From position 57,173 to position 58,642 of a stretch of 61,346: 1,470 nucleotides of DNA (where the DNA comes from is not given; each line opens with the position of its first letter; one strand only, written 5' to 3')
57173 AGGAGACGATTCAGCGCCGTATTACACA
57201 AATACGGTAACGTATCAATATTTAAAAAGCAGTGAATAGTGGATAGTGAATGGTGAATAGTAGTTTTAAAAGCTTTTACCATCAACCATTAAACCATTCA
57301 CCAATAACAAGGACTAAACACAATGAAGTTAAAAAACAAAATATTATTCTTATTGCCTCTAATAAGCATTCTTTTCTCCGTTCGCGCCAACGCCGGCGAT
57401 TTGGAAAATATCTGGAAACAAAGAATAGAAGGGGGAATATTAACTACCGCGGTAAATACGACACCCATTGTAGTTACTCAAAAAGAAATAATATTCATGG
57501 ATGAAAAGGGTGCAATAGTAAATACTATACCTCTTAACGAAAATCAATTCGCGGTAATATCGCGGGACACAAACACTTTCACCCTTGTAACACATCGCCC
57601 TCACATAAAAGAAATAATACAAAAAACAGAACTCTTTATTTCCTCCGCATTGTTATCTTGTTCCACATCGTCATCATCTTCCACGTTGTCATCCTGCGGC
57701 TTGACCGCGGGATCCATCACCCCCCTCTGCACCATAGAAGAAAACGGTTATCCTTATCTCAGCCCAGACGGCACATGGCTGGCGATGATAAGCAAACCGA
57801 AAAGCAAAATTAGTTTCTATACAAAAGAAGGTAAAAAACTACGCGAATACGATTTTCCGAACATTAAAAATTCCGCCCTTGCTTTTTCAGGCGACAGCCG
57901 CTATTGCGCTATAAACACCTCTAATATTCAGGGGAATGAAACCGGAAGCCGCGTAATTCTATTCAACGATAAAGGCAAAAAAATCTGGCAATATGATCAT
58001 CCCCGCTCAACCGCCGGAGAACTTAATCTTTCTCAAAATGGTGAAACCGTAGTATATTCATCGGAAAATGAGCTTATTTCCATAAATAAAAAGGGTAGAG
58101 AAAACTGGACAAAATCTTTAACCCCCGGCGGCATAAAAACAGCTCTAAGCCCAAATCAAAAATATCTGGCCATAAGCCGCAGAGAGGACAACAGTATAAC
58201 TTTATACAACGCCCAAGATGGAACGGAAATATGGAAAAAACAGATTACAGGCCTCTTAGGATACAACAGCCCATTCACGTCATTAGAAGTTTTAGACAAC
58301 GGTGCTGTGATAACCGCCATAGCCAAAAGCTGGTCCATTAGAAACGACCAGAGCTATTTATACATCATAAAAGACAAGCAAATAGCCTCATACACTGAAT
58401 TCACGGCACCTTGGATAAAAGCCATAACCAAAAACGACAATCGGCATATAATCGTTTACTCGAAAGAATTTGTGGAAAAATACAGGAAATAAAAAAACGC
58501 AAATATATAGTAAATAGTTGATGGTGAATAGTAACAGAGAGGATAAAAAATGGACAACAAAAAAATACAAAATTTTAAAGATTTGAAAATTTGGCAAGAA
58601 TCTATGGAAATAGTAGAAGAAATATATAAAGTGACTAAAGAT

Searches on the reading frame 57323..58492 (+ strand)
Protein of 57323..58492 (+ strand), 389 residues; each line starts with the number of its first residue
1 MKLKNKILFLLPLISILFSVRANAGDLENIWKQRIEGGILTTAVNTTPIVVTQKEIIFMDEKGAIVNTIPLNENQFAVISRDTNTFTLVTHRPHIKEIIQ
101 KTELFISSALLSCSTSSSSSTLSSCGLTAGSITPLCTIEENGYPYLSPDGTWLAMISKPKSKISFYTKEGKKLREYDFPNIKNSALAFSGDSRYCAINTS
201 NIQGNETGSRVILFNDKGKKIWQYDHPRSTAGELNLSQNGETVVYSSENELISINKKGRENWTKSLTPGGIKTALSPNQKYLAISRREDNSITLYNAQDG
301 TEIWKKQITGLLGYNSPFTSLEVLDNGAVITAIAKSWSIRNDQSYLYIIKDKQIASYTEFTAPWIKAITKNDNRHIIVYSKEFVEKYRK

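Call 9: search_protein_families(library=pfam, proteins=[window:57323-58492:+], max_evalue=0.01)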
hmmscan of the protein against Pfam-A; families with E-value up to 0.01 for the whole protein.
window:57323-58492:+ (389 aa): 6 families
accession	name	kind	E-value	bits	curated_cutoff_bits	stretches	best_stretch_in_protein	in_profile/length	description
PF13360.13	PQQ_2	-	3.2e-11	43.8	27.6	1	210-309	4-102/233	Outer membrane protein assembly factor BamB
PF23414.1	Beta-prop_EML_2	-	1.6e-05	24.9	90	0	184-256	43-109/266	Echinoderm microtubule-associated protein second beta-propeller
PF18975.6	DUF5711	-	2.2e-05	24.3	26.3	1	153-310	108-280/344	Family of unknown function (DUF5711)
PF07676.18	PD40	-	6e-05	23.3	20.9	0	140-158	10-28/38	WD40-like Beta Propeller Repeat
PF25174.1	Beta-prop_THOC3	-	0.00012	21.7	305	1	144-307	94-252/272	THOC3 beta-propeller domain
PF13570.13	Beta-prop_ACSF4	-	0.00045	20.1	133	0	206-301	192-293/329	Beta-alanine-activating enzyme, beta-propeller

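Call 65: find_homologous_proteins(query=window:57323-58492:+, max_evalue=1e-10)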
Query window:57323-58492:+ (389 aa): 9 proteins with E <= 1e-10 among 3484 candidates.
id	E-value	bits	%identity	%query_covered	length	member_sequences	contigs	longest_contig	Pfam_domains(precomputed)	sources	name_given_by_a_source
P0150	1.4e-254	862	100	100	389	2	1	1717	PF13360.14,PF23381.2,PF23414.2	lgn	-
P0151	4.0e-94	334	43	92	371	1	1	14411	PF13360.14,PF23381.2,PF18975.7,PF13570.14,PF25293.2,PF07676.19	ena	-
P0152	4.4e-93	330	44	95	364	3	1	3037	PF13360.14,PF23381.2,PF13570.14,PF25293.2,PF07676.19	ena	-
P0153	3.7e-88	314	40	98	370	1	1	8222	PF10282.16,PF13360.14,PF23381.2,PF18975.7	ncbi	-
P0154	2.8e-87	311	41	96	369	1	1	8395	PF13360.14,PF23381.2,PF13570.14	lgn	-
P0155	5.6e-82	294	37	96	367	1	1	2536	PF13360.14,PF23381.2,PF18975.7,PF13570.14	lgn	-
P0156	9.6e-82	293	39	97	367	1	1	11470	PF23381.2,PF18975.7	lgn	-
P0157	1.3e-74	270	42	76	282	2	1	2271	PF13360.14,PF07676.19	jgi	-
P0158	5.1e-56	209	47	55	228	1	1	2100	PF13360.14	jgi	-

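Call 66: find_encoding_contigs(protein=P0153, flank=10000, max_places=2)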
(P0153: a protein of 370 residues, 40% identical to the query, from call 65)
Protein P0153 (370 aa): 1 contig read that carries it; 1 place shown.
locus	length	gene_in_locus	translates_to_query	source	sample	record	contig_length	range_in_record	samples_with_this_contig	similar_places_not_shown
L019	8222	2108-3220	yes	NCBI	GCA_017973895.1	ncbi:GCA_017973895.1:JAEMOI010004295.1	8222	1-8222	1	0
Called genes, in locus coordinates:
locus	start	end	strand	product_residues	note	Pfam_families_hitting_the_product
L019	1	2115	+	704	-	?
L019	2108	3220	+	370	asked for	PF23381:Beta-prop_IFT122_1st (faint), PF18975:DUF5711 (faint), PF10282:Lactonase (faint), PF13360:PQQ_2 (weak)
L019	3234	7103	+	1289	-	PF20148:DUF6531, PF05593:RHS_repeat (weak), PF25023:TEN_YD-shell (weak), PF05593:RHS_repeat (weak), PF25023:TEN_YD-shell, PF05593:RHS_repeat (weak), PF25023:TEN_YD-shell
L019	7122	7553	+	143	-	-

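Call 67: find_encoding_contigs(protein=P0154, flank=10000, max_places=2)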
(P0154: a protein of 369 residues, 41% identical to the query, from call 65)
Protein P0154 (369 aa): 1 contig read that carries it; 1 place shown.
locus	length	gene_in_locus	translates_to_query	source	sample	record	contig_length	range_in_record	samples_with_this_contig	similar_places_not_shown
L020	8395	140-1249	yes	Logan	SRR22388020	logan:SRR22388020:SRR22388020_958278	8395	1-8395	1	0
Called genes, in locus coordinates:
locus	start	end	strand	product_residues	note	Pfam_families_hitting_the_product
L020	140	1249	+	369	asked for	PF13570:Beta-prop_ACSF4 (faint), PF23381:Beta-prop_IFT122_1st (weak), PF13360:PQQ_2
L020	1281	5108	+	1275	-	PF20148:DUF6531, PF05593:RHS_repeat, PF25023:TEN_YD-shell, PF05593:RHS_repeat, PF25023:TEN_YD-shell, PF05593:RHS_repeat, PF05593:RHS_repeat, PF25023:TEN_YD-shell, +4 more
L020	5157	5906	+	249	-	PF01790:LGT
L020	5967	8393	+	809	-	?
